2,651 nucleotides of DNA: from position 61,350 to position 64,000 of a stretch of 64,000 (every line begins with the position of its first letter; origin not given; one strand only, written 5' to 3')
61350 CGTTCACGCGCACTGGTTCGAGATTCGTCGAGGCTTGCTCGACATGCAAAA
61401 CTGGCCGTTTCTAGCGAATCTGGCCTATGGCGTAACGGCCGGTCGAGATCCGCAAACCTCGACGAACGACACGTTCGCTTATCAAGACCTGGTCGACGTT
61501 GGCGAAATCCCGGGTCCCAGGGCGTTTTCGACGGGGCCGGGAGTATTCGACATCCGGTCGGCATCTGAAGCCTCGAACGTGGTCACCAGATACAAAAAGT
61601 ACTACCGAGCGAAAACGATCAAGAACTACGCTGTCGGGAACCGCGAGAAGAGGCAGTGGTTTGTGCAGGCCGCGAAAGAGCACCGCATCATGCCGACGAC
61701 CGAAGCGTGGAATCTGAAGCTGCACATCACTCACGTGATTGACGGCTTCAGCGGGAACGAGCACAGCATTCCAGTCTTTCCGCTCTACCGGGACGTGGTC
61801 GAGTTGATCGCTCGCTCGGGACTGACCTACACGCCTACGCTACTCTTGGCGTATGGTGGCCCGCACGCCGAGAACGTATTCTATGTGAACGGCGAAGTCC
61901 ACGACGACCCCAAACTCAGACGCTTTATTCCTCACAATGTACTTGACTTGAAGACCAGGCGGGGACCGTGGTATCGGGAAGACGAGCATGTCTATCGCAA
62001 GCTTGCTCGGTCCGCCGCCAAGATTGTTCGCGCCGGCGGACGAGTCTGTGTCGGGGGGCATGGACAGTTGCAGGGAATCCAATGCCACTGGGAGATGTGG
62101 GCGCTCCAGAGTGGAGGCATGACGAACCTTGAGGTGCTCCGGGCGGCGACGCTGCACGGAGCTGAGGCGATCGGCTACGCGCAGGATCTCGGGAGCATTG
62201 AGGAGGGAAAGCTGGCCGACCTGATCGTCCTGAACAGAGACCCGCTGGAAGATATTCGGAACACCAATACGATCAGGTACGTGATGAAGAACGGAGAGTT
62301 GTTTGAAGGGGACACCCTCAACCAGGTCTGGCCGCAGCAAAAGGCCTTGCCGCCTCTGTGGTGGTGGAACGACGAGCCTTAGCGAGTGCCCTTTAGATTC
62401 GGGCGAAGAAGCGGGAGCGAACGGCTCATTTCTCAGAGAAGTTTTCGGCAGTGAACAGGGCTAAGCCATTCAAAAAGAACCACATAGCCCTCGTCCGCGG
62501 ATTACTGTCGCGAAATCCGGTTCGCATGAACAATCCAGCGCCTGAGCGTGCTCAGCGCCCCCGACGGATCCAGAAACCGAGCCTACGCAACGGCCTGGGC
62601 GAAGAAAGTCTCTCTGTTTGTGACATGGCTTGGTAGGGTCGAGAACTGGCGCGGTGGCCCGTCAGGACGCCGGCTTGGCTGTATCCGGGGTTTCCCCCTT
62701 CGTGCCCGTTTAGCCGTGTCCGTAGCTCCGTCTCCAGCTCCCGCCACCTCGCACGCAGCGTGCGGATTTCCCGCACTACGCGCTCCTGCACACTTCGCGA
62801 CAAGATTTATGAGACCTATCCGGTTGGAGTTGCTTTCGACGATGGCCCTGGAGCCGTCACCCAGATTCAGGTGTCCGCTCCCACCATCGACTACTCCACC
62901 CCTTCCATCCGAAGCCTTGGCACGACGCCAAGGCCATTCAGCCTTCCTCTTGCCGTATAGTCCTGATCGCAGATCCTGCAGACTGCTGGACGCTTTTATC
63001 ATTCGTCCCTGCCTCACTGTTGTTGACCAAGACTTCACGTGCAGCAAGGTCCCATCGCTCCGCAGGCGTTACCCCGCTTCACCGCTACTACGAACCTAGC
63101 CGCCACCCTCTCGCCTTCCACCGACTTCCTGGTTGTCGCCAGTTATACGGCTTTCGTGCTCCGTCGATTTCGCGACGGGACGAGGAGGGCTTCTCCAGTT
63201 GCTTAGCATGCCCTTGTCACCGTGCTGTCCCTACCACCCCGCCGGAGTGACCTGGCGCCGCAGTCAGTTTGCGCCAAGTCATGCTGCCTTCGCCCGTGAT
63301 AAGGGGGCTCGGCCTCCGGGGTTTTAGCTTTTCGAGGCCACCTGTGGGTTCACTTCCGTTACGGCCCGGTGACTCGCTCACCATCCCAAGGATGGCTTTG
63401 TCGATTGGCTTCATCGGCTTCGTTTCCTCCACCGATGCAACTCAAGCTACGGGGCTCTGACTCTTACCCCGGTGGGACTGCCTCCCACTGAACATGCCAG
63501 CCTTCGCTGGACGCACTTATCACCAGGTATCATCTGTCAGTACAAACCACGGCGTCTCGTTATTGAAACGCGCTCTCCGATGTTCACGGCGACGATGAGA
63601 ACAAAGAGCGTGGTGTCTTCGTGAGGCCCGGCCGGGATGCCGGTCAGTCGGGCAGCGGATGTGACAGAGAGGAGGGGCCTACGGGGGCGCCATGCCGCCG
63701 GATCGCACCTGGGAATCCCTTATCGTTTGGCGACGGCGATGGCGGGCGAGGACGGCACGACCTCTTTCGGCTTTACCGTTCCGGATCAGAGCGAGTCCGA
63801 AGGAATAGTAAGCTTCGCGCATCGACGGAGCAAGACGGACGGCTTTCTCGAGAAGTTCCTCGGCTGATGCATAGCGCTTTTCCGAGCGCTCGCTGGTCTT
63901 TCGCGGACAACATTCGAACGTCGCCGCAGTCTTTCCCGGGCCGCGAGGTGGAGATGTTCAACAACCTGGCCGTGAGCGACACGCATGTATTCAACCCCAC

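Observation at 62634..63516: ORF-less group II intron remnant on the minus strand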

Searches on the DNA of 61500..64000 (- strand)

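Call 3: search_rna_families(source=window, start=61500, end=64000, threshold=evalue, max_evalue=10, show_alignments=6)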
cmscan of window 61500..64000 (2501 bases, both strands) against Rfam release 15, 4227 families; matches with E-value up to 10: 6.
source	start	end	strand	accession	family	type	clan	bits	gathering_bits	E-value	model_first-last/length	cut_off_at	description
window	63354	63490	-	RF02003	group-II-D1D4-4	Intron;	CL00102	120.7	49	6.7e-28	1-138/138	no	Group II catalytic intron D1-D4-4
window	62517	62556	+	RF01538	TB11Cs3H1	Gene; snRNA; snoRNA; HACA-box;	-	22.1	50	0.18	1-72/72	no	Trypanosomatid snoRNA TB11Cs3H1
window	63688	63744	-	RF00498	EAV_LTH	Cis-reg; leader;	-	20.4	70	0.12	1-45/45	no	Equine arteritis virus leader TRS hairpin (LTH)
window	62103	62196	+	RF00312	snoZ206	Gene; snRNA; snoRNA; CD-box;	-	17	50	9.1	1-129/129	no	Small nucleolar RNA Z206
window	62823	62900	-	RF03807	mir-4890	Gene; miRNA;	-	16.1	100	7.3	1-91/91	no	mir-4890 microRNA precursor family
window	62755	62811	-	RF02470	Ms_IGR-8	Gene; sRNA;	-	14.4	44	7.6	1-63/63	no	Mycobacterium sRNA Ms_IGR-8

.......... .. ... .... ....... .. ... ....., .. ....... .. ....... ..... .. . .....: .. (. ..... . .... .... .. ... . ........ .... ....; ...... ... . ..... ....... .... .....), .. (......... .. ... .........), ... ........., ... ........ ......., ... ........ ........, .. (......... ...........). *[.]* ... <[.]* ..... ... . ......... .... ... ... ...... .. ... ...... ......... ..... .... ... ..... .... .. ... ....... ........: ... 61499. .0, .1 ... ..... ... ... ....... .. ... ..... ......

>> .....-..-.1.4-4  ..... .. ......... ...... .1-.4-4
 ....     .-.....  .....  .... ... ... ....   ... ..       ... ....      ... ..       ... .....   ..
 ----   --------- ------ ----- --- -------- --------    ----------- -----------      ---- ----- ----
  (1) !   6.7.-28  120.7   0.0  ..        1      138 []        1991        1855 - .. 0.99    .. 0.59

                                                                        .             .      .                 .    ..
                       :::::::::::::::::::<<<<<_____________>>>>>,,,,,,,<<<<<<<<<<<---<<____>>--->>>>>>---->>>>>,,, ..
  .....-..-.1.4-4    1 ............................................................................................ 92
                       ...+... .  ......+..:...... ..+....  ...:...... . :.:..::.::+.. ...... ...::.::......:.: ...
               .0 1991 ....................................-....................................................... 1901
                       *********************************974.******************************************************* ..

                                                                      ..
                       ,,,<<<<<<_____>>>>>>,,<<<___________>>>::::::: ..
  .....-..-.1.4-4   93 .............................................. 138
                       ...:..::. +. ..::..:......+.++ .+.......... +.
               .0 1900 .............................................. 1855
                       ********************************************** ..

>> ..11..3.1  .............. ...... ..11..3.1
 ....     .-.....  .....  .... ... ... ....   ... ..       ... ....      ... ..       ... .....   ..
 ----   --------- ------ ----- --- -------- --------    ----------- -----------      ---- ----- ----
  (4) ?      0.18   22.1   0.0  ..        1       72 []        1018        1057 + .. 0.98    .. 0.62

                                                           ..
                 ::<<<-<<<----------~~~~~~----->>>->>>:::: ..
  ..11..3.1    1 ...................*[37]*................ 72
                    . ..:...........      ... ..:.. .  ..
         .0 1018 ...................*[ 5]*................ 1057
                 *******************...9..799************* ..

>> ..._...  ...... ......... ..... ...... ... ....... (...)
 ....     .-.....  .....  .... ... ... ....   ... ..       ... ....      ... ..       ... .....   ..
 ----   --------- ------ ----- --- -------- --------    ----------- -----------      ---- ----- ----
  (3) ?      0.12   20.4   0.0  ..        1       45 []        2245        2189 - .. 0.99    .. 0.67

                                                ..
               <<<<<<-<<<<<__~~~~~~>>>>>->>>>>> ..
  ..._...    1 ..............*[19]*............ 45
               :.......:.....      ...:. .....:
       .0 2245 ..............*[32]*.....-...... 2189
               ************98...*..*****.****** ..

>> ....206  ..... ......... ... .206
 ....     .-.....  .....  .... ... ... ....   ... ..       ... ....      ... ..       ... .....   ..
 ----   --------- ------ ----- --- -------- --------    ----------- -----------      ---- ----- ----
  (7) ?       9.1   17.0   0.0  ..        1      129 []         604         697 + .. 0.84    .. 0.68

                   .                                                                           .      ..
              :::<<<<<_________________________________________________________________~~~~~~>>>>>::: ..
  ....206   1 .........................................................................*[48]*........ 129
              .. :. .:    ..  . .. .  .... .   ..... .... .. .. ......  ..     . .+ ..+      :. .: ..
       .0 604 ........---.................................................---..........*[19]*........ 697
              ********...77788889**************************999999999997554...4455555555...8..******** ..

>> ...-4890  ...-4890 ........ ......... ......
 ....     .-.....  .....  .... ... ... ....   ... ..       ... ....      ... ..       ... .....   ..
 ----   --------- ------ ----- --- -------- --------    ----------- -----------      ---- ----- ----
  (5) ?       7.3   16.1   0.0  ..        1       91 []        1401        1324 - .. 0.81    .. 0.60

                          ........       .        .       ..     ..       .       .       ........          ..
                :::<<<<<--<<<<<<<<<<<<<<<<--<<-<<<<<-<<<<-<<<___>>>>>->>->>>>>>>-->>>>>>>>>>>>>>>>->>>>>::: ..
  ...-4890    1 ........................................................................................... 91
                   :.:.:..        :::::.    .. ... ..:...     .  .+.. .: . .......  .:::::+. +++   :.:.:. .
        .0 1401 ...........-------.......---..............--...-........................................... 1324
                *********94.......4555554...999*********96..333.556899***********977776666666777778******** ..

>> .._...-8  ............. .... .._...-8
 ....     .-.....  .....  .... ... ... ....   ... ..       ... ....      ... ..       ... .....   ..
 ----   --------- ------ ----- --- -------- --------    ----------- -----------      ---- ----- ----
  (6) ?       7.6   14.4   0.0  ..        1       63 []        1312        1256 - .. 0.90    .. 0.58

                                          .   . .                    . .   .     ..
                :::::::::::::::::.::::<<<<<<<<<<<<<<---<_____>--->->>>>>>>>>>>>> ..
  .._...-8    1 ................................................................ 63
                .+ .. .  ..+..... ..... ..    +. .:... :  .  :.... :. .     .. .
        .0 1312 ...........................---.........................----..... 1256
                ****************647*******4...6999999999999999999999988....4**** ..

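Call 7: search_dna_similar(query=window:62560-63560:-, collection=plasmids, mode=distant, max_rows=25)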
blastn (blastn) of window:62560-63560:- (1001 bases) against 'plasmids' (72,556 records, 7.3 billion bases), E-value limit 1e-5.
Records with a match: 42; places in all: 95; records where one place covers at least 80% of the query: 0.
Best place of each record, by identity: 80-90% 1; 60-80% 41.
By first word of the organism name: Bradyrhizobium 33; Cupriavidus 5; Paraburkholderia 2; Caballeronia 1; Polymorphobacter 1.
By predicted mobility (MOB-suite, as given by PLSDB): conjugative 26; mobilizable 11; non-mobilizable 5.
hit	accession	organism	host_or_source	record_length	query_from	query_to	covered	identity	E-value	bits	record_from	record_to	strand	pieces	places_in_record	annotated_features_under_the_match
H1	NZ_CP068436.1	Cupriavidus necator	heavy metal containmented soil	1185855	45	636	59%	77.4%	1e-118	434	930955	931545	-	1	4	none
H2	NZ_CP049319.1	Caballeronia sp. SBC2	whole organism,soil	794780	45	636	59%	76.0%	5e-106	392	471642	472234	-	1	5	ltrA: group II intron reverse transcriptase/maturase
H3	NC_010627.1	Paraburkholderia phymatum STM815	-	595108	45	636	59%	75.8%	6e-105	389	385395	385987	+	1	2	reverse transcriptase domain-containing protein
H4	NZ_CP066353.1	Bradyrhizobium japonicum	Glycine max,DNA isolated from pure ...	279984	45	635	59%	74.5%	6e-98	365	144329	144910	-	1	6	ltrA: group II intron reverse transcriptase/maturase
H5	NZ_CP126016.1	Bradyrhizobium japonicum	Glycine max,soybean,root nodule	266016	45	635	59%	74.5%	6e-98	365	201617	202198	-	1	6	ltrA: group II intron reverse transcriptase/maturase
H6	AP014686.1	Bradyrhizobium diazoefficiens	Glycine max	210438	45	635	59%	74.5%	2e-97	363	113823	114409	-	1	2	RNA-directed DNA polymerase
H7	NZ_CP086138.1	Bradyrhizobium barranii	Glycine max cv. AC Orford,Cell ...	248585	45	635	59%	74.5%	2e-97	363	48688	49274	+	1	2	ltrA: group II intron reverse transcriptase/maturase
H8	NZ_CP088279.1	Bradyrhizobium barranii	Glycine max cv. AC Glengarry,cell ...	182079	45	635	59%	74.5%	2e-97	363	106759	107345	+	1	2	ltrA: group II intron reverse transcriptase/maturase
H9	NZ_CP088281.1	Bradyrhizobium barranii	Glycine max cv. AC Glengarry,cell ...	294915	45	635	59%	74.5%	2e-97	363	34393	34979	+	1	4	ltrA: group II intron reverse transcriptase/maturase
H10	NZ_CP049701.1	Bradyrhizobium barranii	Glycine max cv. AC Glengarry,cell ...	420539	45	635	59%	74.5%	2e-97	363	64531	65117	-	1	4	ltrA: group II intron reverse transcriptase/maturase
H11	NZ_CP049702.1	Bradyrhizobium barranii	Glycine max cv. AC Glengarry,cell ...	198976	45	635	59%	74.5%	2e-97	363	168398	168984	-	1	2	ltrA: group II intron reverse transcriptase/maturase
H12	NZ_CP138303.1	Bradyrhizobium japonicum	Glycine max,cell culture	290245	45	635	59%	74.5%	2e-97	363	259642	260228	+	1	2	none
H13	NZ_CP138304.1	Bradyrhizobium japonicum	Glycine max,cell culture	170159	45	635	59%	74.5%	2e-97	363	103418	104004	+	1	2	ltrA: group II intron reverse transcriptase/maturase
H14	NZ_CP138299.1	Bradyrhizobium japonicum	Glycine max,cell culture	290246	45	635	59%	74.5%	2e-97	363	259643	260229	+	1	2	none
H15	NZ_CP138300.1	Bradyrhizobium japonicum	Glycine max,cell culture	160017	45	635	59%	74.5%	2e-97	363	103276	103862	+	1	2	ltrA: group II intron reverse transcriptase/maturase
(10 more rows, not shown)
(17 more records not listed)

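Call 9: get_annotated_region(hit=H2, flank=3000)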
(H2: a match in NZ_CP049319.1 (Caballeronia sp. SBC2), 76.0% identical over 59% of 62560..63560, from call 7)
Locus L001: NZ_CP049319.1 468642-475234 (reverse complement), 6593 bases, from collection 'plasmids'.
description: Caballeronia sp. SBC2 plasmid pSBC2-3, complete sequence
organism: Caballeronia sp. SBC2 (NCBI taxid 2705547)
taxonomy: Bacteria; Pseudomonadota; Betaproteobacteria; Burkholderiales; Burkholderiaceae; Caballeronia; Caballeronia sp. SBC2
host: -; source: whole organism,soil; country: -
typing (MOB-suite, as given by PLSDB): non-mobilizable
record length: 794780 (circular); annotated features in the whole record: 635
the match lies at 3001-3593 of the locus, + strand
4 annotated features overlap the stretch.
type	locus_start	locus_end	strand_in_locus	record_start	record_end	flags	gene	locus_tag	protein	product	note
CDS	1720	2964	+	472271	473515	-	ltrA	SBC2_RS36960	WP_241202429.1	group II intron reverse transcriptase/maturase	GO:0000373 - Group II intron splicing [Evidence IEA]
CDS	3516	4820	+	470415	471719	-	ltrA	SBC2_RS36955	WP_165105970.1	group II intron reverse transcriptase/maturase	GO:0000373 - Group II intron splicing [Evidence IEA]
CDS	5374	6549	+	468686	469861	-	-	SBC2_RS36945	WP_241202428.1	tyrosine-type recombinase/integrase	GO:0015074 - DNA integration [Evidence IEA]; GO:0006310 - DNA recombination [Evidence IEA]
CDS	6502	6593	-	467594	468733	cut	-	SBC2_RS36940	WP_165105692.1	IS630 family transposase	-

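Call 10: get_annotated_region(hit=H4, flank=3000)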
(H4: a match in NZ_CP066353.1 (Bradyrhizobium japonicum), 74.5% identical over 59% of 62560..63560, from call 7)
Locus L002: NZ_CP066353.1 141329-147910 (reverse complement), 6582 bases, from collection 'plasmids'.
description: Bradyrhizobium japonicum strain S06B-BJ plasmid p2S06B, complete sequence
organism: Bradyrhizobium japonicum (NCBI taxid 375)
taxonomy: Bacteria; Pseudomonadota; Alphaproteobacteria; Hyphomicrobiales; Nitrobacteraceae; Bradyrhizobium; Bradyrhizobium japonicum
host: -; source: Glycine max,DNA isolated from pure culture,root nodules; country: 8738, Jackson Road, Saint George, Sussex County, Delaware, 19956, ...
typing (MOB-suite, as given by PLSDB): conjugative; relaxase MOBQ; mating-pair formation MPF_T
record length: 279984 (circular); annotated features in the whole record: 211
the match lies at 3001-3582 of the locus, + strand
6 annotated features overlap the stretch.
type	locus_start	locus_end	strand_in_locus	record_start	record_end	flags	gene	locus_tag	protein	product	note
CDS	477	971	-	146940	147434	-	-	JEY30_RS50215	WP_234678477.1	transposase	-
CDS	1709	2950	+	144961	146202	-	ltrA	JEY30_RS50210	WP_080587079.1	group II intron reverse transcriptase/maturase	GO:0000373 - Group II intron splicing [Evidence IEA]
CDS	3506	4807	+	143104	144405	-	ltrA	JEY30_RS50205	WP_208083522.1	group II intron reverse transcriptase/maturase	GO:0000373 - Group II intron splicing [Evidence IEA]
CDS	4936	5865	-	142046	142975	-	-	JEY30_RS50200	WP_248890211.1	IS66 family transposase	-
CDS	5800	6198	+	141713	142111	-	-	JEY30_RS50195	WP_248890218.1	hypothetical protein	-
CDS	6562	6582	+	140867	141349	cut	-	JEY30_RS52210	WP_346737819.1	recombinase family protein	GO:0006310 - DNA recombination [Evidence IEA]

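Call 11: get_annotated_region(hit=H1, flank=3000)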
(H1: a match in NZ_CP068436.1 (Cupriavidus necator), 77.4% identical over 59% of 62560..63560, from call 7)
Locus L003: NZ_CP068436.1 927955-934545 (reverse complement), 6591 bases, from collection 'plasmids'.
description: Cupriavidus necator strain C39. plasmid p1, complete sequence
organism: Cupriavidus necator (NCBI taxid 106590)
taxonomy: Bacteria; Pseudomonadota; Betaproteobacteria; Burkholderiales; Burkholderiaceae; Cupriavidus; Cupriavidus necator
host: -; source: heavy metal containmented soil; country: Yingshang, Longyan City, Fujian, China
typing (MOB-suite, as given by PLSDB): non-mobilizable; replicon IncP
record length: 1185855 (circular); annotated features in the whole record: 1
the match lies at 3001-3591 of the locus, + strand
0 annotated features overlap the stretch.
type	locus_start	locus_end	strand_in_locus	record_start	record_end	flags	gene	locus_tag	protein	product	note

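Call 27: search_rna_families(source=window, start=62620, end=62800, threshold=evalue, max_evalue=10, show_alignments=3)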
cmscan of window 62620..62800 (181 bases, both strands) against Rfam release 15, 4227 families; matches with E-value up to 10: 4.
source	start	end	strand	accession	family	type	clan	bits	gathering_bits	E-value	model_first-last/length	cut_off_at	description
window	62713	62785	-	RF00029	Intron_gpII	Intron;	-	32.6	40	4e-05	1-77/77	no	Group II catalytic intron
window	62626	62672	+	RF03357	mir-1842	Gene; miRNA;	-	14.6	81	3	1-60/60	no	mir-1842 microRNA precursor family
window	62628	62665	+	RF02040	HOTTIP_1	Gene; lncRNA;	-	14.4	50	0.47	17-57/57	no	HOXA transcript at the distal tip, conserved region 1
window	62731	62800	-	RF01453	RCNMV_TE_DR1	Cis-reg;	-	10.7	80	3.9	69-138/138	5'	3'TE-DR1 translation enhancer element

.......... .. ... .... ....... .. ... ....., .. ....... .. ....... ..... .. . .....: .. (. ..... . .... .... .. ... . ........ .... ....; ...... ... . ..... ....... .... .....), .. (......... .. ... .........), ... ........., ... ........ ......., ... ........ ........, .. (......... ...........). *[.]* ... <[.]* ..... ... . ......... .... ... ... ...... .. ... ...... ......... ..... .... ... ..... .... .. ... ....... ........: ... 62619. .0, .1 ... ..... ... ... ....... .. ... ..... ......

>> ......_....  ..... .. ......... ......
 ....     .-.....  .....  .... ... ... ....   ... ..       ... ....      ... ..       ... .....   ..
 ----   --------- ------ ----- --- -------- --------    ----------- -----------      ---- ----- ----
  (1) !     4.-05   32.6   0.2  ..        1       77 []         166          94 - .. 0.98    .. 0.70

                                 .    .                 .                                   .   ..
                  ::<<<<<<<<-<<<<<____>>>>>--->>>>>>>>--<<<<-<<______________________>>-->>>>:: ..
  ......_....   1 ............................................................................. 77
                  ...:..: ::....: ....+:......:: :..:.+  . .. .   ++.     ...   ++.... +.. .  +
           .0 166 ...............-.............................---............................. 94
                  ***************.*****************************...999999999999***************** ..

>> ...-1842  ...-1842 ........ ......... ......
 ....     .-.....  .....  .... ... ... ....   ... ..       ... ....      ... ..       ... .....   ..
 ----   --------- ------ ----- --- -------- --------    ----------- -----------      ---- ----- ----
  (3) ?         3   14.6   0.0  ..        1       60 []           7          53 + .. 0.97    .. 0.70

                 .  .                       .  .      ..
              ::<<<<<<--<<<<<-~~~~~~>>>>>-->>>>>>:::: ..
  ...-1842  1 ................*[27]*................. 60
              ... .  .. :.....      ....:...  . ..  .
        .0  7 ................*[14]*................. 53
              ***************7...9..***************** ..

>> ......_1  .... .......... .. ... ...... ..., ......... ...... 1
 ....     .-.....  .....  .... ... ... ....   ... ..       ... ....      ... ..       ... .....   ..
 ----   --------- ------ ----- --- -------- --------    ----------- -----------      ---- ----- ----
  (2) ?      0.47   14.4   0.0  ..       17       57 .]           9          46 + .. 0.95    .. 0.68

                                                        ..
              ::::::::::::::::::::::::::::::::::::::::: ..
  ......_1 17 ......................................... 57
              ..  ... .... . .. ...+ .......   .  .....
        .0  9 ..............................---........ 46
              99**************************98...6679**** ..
